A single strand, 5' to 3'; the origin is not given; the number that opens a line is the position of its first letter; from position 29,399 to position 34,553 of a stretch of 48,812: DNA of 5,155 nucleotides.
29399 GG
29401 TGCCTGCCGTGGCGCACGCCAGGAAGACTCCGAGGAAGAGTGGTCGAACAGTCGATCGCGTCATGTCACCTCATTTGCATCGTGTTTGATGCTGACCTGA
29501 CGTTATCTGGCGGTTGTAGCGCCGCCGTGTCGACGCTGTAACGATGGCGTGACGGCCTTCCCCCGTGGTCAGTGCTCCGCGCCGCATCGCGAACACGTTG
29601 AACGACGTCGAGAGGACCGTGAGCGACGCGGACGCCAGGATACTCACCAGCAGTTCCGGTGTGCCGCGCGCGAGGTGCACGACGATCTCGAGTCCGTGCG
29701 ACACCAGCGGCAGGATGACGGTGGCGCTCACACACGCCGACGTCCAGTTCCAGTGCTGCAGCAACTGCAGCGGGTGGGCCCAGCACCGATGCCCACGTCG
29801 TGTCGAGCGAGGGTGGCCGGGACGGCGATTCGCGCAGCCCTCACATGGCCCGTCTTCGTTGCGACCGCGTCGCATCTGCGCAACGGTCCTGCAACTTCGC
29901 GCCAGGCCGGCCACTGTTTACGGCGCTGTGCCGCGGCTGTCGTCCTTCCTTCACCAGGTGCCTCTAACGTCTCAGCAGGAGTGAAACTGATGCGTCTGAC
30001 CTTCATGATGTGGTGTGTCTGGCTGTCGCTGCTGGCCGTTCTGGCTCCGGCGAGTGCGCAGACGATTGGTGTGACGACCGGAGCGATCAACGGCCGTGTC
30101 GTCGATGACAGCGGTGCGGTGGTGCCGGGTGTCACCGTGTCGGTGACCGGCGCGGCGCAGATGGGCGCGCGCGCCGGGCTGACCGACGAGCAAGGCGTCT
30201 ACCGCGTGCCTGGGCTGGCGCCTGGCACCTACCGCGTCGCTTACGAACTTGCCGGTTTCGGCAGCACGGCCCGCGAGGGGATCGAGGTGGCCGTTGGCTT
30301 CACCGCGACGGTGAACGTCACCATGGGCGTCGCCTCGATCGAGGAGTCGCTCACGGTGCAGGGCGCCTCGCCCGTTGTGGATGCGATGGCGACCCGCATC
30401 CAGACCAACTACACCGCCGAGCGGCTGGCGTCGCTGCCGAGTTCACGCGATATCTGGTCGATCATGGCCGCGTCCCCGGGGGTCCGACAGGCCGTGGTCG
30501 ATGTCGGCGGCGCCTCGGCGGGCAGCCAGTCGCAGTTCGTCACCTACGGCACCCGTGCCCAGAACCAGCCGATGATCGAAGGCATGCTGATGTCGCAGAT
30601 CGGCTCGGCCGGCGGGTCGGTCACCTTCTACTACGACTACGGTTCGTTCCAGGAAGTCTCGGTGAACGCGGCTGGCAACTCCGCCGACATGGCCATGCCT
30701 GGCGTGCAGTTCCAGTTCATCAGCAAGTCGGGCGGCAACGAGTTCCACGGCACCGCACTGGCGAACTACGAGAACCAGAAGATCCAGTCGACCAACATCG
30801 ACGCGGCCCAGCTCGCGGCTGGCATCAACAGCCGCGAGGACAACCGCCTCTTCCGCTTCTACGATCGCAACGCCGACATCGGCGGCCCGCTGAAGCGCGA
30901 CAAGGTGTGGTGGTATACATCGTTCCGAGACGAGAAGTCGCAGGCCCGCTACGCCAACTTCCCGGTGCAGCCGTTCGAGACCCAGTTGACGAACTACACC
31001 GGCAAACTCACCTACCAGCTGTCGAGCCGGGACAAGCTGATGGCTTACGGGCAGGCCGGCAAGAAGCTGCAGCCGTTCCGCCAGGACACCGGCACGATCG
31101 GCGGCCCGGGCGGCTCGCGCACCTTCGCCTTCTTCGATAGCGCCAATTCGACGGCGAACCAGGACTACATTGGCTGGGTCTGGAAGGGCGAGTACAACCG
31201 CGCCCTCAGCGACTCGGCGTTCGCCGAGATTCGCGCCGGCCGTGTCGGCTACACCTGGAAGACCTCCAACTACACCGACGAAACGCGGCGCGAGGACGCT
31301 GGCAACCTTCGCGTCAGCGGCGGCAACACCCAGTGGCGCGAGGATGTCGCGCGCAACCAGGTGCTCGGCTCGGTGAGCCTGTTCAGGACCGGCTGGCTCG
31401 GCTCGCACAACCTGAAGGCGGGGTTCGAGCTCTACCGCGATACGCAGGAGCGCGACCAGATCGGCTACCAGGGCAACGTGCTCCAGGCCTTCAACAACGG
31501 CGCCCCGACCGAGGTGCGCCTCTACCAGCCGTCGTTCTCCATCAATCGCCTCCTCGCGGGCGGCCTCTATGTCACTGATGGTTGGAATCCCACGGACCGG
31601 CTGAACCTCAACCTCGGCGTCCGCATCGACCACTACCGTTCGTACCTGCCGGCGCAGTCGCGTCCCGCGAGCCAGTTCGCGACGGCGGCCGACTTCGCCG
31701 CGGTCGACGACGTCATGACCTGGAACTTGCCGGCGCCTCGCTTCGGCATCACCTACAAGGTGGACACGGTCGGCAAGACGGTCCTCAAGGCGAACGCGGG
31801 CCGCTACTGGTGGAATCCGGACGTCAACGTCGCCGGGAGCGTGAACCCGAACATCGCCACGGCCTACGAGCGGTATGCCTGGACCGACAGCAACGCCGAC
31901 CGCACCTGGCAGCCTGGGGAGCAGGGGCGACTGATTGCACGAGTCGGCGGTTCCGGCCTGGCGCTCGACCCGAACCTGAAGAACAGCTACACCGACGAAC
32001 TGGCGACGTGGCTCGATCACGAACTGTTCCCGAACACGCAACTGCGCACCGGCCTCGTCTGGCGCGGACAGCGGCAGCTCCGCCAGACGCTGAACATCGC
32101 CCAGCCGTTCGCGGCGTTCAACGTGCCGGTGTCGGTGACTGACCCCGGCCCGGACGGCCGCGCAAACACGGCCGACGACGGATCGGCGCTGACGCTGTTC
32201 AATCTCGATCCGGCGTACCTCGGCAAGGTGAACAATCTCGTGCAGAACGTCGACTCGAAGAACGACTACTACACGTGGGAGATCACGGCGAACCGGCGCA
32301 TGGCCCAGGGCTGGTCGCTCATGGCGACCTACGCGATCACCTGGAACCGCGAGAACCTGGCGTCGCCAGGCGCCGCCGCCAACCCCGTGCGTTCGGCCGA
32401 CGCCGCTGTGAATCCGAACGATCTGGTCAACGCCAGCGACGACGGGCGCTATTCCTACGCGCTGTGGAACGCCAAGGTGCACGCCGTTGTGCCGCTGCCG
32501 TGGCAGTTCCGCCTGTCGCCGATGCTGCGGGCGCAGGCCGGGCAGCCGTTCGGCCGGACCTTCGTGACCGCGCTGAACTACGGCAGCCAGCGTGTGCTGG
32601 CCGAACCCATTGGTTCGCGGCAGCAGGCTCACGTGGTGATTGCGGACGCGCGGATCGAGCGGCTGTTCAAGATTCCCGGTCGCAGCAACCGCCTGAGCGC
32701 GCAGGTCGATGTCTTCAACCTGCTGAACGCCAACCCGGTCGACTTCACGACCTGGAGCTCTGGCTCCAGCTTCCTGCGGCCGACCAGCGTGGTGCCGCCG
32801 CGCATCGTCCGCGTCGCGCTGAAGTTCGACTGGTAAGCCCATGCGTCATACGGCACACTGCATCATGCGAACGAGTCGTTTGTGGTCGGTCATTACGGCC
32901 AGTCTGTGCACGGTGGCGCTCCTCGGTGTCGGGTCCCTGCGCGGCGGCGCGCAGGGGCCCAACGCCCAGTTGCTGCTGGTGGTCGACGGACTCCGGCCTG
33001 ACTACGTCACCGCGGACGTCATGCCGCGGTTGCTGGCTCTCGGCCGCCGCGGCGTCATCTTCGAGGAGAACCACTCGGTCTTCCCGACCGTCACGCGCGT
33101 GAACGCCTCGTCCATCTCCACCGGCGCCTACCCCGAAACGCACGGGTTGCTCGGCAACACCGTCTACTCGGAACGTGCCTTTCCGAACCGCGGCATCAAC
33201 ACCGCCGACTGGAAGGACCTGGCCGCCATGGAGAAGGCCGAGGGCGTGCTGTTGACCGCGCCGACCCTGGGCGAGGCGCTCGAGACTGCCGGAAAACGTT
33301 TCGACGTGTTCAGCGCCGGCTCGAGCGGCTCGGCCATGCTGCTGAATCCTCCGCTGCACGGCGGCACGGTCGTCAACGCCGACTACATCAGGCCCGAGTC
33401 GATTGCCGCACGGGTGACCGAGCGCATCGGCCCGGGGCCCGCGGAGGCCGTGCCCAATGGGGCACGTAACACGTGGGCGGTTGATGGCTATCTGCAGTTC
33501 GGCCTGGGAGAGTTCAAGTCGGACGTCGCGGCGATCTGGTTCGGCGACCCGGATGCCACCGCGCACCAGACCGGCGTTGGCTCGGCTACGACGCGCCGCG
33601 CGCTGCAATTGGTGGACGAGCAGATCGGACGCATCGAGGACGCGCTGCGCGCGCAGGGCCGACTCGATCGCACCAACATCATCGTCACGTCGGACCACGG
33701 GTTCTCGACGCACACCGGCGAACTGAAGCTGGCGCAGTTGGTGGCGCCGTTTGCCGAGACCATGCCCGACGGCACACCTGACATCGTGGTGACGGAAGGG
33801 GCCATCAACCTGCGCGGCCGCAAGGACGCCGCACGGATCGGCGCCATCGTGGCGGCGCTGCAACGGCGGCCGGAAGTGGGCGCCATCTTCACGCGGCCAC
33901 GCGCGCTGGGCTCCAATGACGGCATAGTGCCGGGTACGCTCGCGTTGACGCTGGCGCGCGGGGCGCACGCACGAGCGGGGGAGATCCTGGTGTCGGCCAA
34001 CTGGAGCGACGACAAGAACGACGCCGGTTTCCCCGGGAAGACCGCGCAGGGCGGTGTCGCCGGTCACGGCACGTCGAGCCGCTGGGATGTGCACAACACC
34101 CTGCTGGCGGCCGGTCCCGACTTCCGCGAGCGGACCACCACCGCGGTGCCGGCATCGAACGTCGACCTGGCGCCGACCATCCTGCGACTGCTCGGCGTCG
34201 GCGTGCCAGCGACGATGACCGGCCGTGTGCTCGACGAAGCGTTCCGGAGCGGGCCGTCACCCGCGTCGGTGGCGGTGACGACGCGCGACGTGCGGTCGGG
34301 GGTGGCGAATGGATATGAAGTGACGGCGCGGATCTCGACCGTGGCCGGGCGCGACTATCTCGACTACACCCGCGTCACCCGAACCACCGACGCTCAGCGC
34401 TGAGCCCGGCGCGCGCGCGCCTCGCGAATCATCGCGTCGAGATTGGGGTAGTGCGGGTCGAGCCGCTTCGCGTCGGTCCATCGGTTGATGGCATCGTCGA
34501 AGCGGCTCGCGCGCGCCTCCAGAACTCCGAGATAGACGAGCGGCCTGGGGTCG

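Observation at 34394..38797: Apparent operon: Tat-PhoD, DUF4097-like secreted protein, and an octaheme cytochrome c fused to HEAT/TPR repeats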

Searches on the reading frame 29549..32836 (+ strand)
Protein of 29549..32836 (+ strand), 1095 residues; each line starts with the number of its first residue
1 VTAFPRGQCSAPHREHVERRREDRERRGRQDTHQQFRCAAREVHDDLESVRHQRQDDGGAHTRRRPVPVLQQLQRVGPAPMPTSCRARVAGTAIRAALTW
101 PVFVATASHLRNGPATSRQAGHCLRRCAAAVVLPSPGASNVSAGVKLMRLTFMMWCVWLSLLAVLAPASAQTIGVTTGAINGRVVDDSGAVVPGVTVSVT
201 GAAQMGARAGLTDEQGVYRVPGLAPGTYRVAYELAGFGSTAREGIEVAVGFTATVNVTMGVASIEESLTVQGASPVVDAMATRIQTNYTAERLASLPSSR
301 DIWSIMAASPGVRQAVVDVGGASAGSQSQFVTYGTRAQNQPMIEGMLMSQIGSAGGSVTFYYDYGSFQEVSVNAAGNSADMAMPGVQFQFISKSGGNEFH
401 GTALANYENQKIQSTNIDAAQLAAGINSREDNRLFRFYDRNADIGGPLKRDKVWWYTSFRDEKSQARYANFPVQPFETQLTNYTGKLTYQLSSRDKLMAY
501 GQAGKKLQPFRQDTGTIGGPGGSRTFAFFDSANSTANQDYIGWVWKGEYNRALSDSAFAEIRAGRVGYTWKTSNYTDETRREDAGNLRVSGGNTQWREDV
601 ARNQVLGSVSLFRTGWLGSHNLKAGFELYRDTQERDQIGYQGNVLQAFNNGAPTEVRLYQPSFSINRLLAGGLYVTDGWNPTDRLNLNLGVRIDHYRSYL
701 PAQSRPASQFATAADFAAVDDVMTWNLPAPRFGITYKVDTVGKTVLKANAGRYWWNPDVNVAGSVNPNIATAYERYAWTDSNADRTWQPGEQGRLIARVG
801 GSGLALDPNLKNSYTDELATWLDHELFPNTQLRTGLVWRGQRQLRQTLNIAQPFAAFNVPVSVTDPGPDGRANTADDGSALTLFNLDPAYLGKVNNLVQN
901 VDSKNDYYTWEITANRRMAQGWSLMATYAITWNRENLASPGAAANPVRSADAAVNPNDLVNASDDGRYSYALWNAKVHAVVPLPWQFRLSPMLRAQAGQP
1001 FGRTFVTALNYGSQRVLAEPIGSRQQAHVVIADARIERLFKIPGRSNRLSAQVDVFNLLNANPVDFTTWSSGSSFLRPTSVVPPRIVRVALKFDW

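Call 12: search_protein_families(library=pfam, proteins=[window:29549-32836:+], max_evalue=0.001)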
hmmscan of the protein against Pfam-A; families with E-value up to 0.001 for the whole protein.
window:29549-32836:+ (1095 aa): 5 families
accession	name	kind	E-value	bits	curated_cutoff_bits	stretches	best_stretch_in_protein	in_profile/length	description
PF25183.1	OMP_b-brl_4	-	3.8e-26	92.2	30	2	468-950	141-645/838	Outer membrane beta barrel domain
PF13620.12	CarboxypepD_reg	-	5.3e-17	62.4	32.3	1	180-259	2-81/82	Carboxypeptidase regulatory-like domain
PF13715.12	CarbopepD_reg_2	-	3.1e-05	24.4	32.2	1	180-259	1-76/88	CarboxypepD_reg-like domain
PF00593.30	TonB_dep_Rec_b-barrel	-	0.00019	21.9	27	1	514-1058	30-436/436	TonB dependent receptor-like, beta-barrel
PF17210.9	SdrD_B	-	0.00028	21.5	29.7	1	186-234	18-66/112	SdrD B-like domain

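Call 70: search_protein_families(library=ncbifam, proteins=[window:29990-32836:+], max_evalue=0.00001)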
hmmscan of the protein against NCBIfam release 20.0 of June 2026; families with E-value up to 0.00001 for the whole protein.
window:29990-32836:+ (948 aa): 0 families

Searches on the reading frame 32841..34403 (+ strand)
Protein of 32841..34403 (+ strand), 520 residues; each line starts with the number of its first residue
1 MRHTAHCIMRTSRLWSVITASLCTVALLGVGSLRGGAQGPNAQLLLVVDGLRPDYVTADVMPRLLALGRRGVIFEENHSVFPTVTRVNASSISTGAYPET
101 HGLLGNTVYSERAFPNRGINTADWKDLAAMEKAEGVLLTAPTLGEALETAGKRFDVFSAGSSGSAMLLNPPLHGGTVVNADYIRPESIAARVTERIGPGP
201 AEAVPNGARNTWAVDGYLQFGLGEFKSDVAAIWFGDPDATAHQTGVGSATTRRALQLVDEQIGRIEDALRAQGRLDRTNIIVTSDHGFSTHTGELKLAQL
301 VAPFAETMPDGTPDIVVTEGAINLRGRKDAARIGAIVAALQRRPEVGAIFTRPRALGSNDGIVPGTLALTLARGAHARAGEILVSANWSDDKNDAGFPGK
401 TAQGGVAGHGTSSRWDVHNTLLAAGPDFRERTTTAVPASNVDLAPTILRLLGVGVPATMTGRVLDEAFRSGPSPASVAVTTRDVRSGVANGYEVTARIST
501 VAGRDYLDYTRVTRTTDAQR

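Call 12: search_protein_families(library=pfam, proteins=[window:32841-34403:+], max_evalue=0.001)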
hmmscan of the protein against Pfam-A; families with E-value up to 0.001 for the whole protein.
window:32841-34403:+ (520 aa): 2 families
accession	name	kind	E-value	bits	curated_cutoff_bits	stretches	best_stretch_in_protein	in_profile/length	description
PF01663.27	Phosphodiest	-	3.9e-36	125.8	23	1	44-345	2-281/342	Type I phosphodiesterase / nucleotide pyrophosphatase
PF00884.28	Sulfatase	-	1.3e-09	38.3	25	1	253-292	208-247/301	Sulfatase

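Call 70: search_protein_families(library=ncbifam, proteins=[window:32841-34403:+], max_evalue=0.00001)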
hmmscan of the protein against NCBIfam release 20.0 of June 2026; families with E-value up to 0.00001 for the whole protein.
window:32841-34403:+ (520 aa): 4 families
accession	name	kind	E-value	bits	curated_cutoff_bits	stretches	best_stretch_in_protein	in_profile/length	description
NF042991.1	alk_phos_PafA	equivalog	2.6e-09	36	650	0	47-111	44-113/554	alkaline phosphatase PafA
NF045661.1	HdlasePehA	equivalog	2e-08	33.3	900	0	252-287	285-320/506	phosphoric/sulfuric ester hydrolase PehA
NF010322.0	PRK13759.1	equivalog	3.5e-08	32.4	481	0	256-287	275-306/486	arylsulfatase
TIGR01307.1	pgm_bpd_ind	equivalog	9.3e-06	24.4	330.65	0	226-289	384-441/504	2,3-bisphosphoglycerate-independent phosphoglycerate mutase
